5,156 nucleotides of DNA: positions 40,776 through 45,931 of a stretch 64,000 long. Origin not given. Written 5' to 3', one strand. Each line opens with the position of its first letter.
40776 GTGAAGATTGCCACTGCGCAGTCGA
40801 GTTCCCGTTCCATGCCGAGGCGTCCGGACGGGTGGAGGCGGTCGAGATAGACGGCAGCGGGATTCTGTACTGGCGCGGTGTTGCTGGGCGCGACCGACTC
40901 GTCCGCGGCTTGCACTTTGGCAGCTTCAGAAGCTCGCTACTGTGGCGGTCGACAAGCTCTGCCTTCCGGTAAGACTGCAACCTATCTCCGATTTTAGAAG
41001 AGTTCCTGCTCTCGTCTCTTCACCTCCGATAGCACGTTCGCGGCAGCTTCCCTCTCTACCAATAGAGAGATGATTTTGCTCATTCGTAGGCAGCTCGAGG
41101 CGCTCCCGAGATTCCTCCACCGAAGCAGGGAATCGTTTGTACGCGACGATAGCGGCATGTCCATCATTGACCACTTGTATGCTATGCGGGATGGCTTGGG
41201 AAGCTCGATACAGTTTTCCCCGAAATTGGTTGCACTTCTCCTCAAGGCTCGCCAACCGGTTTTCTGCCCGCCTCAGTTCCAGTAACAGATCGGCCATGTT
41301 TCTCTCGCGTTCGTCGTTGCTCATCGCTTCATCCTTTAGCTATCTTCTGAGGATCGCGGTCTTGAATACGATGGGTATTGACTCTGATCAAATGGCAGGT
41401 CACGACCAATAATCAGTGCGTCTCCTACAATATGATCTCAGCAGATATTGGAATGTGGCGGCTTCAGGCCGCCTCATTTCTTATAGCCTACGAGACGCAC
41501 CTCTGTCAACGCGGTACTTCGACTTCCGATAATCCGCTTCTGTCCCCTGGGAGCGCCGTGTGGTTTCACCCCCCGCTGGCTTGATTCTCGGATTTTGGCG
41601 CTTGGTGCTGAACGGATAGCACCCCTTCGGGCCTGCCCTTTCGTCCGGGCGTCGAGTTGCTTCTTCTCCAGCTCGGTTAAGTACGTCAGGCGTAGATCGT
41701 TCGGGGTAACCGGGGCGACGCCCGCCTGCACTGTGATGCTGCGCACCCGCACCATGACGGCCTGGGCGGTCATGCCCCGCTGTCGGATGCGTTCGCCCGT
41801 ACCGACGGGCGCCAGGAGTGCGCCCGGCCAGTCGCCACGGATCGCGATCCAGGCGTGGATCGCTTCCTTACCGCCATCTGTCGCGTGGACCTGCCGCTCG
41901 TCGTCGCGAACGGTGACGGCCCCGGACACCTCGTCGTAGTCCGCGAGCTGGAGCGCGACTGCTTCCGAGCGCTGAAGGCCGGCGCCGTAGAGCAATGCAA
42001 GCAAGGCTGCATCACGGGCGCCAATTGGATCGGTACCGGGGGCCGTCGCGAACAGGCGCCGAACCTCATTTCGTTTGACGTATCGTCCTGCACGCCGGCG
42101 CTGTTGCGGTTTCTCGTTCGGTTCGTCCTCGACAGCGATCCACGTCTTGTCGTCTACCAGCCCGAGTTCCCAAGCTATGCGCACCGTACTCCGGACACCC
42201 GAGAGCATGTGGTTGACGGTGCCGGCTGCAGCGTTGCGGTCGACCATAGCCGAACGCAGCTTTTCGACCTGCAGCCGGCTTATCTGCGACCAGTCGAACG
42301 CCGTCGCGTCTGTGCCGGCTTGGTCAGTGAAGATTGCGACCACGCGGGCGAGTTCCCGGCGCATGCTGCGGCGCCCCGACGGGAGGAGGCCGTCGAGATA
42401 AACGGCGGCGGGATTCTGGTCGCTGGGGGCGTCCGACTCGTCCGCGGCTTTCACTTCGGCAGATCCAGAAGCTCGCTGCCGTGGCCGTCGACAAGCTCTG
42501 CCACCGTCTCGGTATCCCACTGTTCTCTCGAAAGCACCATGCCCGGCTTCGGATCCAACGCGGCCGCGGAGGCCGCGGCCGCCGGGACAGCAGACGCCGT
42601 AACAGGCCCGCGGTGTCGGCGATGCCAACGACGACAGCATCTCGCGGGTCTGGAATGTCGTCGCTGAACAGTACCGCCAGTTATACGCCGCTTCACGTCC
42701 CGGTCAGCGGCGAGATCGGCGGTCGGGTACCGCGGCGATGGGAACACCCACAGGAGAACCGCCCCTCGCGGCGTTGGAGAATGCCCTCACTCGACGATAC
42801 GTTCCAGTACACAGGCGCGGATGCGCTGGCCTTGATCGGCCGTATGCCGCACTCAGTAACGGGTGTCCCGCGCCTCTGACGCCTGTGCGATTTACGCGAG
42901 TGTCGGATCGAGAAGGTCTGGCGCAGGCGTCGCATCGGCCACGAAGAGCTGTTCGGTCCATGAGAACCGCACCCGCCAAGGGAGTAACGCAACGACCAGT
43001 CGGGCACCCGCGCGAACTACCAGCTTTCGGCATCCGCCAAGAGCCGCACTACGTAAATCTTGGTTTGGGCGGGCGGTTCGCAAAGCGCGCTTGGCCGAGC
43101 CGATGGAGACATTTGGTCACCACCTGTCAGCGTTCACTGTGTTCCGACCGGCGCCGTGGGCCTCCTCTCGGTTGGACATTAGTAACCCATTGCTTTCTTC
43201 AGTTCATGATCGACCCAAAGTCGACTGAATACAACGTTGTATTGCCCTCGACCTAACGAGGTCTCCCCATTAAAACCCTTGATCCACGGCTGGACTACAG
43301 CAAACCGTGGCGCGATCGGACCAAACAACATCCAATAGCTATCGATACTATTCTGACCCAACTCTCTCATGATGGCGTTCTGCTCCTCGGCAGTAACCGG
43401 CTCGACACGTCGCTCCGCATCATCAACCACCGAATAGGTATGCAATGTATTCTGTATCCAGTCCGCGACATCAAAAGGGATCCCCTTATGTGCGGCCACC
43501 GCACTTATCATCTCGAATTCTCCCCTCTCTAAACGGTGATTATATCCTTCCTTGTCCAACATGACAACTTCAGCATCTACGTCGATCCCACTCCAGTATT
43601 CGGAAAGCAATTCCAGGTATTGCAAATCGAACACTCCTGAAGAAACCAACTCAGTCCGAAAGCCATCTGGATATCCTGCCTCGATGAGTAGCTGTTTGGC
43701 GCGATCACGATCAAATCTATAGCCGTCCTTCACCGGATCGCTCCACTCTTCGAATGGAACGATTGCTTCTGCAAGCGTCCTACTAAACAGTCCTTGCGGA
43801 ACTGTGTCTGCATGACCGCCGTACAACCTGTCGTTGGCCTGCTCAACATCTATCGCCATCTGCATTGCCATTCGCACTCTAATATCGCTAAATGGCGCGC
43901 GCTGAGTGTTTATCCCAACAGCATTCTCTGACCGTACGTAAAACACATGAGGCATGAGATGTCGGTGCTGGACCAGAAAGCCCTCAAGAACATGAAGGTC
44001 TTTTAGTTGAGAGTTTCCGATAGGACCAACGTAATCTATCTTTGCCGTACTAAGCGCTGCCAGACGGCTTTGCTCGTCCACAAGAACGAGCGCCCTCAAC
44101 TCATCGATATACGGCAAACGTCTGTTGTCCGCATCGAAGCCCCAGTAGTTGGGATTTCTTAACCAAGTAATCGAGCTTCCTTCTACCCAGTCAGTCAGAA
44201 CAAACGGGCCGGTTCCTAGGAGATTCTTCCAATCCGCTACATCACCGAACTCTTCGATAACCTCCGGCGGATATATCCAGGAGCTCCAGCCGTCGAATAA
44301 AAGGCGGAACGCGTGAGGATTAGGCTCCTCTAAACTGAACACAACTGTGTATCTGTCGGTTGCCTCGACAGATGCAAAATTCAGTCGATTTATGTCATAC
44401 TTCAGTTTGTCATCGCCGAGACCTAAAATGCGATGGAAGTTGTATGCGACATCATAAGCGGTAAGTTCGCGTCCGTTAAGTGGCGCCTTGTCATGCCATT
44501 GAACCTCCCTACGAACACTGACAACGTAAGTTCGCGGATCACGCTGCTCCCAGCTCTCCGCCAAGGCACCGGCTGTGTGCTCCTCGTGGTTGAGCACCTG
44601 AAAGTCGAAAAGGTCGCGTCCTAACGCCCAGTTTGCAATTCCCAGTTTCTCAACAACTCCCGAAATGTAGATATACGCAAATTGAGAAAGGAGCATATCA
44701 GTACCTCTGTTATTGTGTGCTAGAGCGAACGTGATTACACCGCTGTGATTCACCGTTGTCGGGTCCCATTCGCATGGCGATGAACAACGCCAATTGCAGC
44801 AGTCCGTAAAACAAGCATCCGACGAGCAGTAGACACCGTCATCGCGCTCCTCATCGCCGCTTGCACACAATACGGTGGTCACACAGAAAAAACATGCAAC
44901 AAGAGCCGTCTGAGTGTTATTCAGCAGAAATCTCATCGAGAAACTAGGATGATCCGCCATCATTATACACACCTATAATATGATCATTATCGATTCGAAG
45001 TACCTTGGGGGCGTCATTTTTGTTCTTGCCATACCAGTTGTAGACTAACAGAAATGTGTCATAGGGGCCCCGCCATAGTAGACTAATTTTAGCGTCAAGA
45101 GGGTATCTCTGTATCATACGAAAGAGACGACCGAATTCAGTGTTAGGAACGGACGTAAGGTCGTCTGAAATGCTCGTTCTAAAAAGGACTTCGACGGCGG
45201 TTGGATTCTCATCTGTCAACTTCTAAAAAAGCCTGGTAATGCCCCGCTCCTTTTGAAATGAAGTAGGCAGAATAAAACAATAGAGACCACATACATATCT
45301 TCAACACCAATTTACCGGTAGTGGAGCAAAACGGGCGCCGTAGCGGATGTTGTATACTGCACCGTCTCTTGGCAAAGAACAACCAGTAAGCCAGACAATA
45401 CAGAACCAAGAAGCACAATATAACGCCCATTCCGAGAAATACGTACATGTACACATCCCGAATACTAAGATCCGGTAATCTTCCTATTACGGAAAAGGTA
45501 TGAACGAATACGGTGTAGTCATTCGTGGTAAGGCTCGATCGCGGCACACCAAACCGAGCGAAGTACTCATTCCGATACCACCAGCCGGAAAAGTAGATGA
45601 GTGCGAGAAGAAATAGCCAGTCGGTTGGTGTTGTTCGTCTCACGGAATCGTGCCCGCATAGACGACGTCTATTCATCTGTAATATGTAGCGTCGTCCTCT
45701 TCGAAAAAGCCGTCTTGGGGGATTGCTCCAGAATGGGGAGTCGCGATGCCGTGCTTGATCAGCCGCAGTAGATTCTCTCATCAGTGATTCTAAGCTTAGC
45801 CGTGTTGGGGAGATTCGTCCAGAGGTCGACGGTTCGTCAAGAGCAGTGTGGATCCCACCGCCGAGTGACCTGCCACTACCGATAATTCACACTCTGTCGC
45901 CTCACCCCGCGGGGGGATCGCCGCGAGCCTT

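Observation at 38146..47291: A composite ~110-bp junction sequence (modules A, B, C) recurs at cassette boundaries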

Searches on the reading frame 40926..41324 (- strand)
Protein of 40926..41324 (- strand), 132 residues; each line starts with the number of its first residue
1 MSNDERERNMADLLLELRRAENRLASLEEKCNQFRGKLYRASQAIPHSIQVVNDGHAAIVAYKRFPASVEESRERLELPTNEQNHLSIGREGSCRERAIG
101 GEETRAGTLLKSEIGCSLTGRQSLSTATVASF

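Call 9: search_protein_families(library=pfam, max_evalue=0.01, proteins=[window:40926-41324:-])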
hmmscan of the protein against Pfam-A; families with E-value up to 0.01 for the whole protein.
window:40926-41324:- (132 aa): 0 families

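Call 23: search_protein_families(library=pfam, max_evalue=1, proteins=[window:40929-41324:-])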
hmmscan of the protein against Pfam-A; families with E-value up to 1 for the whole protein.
window:40929-41324:- (132 aa): 2 families
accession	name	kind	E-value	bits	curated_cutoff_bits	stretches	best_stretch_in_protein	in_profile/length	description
PF00616.24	RasGAP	-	0.081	13.2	28.3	1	12-54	106-139/207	GTPase-activator protein for Ras-like GTPase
PF01920.25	Prefoldin_2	-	0.14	12.5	27.6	1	6-41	67-102/106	Prefoldin subunit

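Call 24: search_protein_families(library=phrogs, max_evalue=0.01, proteins=[window:40929-41324:-])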
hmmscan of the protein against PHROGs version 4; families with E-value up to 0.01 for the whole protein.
window:40929-41324:- (132 aa): 0 families

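Call 95: search_protein_families(library=padloc, max_evalue=0.01, proteins=[window:40929-41324:-])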
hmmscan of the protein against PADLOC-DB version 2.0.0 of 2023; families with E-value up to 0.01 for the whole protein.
window:40929-41324:- (132 aa): 0 families

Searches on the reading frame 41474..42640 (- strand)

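Call 9: search_protein_families(library=pfam, max_evalue=0.01, proteins=[window:41474-42640:-])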
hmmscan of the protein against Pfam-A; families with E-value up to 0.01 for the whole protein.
window:41474-42640:- (388 aa): 1 family
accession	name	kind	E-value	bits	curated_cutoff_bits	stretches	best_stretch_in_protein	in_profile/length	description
PF00589.27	Phage_integrase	-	1.5e-11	44.9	27.1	1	188-332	3-148/172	Phage integrase family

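Call 40: search_protein_families(library=ncbifam, max_evalue=0.001, proteins=[window:41477-42640:-])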
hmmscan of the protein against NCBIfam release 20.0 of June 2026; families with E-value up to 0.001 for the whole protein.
window:41477-42640:- (388 aa): 8 families
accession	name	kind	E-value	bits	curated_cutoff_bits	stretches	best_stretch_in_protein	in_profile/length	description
TIGR02225.1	recomb_XerD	equivalog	1.6e-17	63.8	329.6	1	92-332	20-254/290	site-specific tyrosine recombinase XerD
NF001399.0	PRK00283.1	subfamily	1.7e-17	63.6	279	1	92-332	29-263/300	tyrosine recombinase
TIGR02224.1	recomb_XerC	equivalog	1.8e-17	63.7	335.15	1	94-332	22-257/295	tyrosine recombinase XerC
NF040815.2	recomb_XerA_Arch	equivalog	1.2e-12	48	220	1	166-332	81-234/263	site-specific tyrosine recombinase/integron integrase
NF002331.0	PRK01287.1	subfamily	8.6e-08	31.5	371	1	178-246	131-200/365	site-specific tyrosine recombinase XerC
NF007371.0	PRK09871.1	subfamily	8.8e-06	25.4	222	1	186-332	5-154/198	tyrosine-type DNA invertase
NF003462.0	PRK05084.1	equivalog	2.7e-05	23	267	1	208-330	195-322/360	tyrosine recombinase XerS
TIGR02249.1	integrase_gron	subfamily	2.9e-05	23.6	265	1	119-247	40-155/315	integron integrase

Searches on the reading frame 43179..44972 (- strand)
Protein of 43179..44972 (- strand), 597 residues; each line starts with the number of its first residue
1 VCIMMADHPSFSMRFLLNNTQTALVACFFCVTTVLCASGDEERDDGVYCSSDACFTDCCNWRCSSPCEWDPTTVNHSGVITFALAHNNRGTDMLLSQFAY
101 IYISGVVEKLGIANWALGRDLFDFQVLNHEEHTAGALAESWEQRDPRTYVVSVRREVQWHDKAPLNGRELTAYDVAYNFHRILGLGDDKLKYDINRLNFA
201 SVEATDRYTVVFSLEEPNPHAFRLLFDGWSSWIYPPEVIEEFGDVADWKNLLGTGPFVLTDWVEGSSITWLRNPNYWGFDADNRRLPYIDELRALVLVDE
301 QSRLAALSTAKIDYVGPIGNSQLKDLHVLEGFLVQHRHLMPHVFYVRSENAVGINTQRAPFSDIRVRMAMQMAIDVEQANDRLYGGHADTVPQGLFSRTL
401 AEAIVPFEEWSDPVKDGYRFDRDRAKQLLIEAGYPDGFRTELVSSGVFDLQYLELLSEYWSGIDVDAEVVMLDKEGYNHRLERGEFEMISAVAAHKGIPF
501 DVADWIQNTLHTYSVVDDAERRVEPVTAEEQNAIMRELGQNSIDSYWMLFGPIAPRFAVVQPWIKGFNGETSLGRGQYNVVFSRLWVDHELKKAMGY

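Call 9: search_protein_families(library=pfam, max_evalue=0.01, proteins=[window:43179-44972:-])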
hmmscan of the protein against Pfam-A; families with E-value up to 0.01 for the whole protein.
window:43179-44972:- (597 aa): 1 family
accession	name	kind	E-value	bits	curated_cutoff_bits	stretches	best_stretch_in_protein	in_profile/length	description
PF00496.27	SBP_bac_5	-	2.9e-57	194.9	32.4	1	135-491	4-344/368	Bacterial extracellular solute-binding proteins, family 5 Middle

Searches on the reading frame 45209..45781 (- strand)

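Call 9: search_protein_families(library=pfam, max_evalue=0.01, proteins=[window:45209-45781:-])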
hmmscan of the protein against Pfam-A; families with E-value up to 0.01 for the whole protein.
window:45209-45781:- (190 aa): 0 families

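Call 23: search_protein_families(library=pfam, max_evalue=1, proteins=[window:45212-45781:-])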
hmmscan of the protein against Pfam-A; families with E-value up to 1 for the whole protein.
window:45212-45781:- (190 aa): 1 family
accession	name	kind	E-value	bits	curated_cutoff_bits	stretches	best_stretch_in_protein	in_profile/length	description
PF03627.19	PapG_N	-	0.017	15.3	25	1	63-100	71-107/226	PapG carbohydrate binding domain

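Call 95: search_protein_families(library=padloc, max_evalue=0.01, proteins=[window:45212-45781:-])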
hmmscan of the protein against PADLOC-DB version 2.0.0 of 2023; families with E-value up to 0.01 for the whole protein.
window:45212-45781:- (190 aa): 0 families
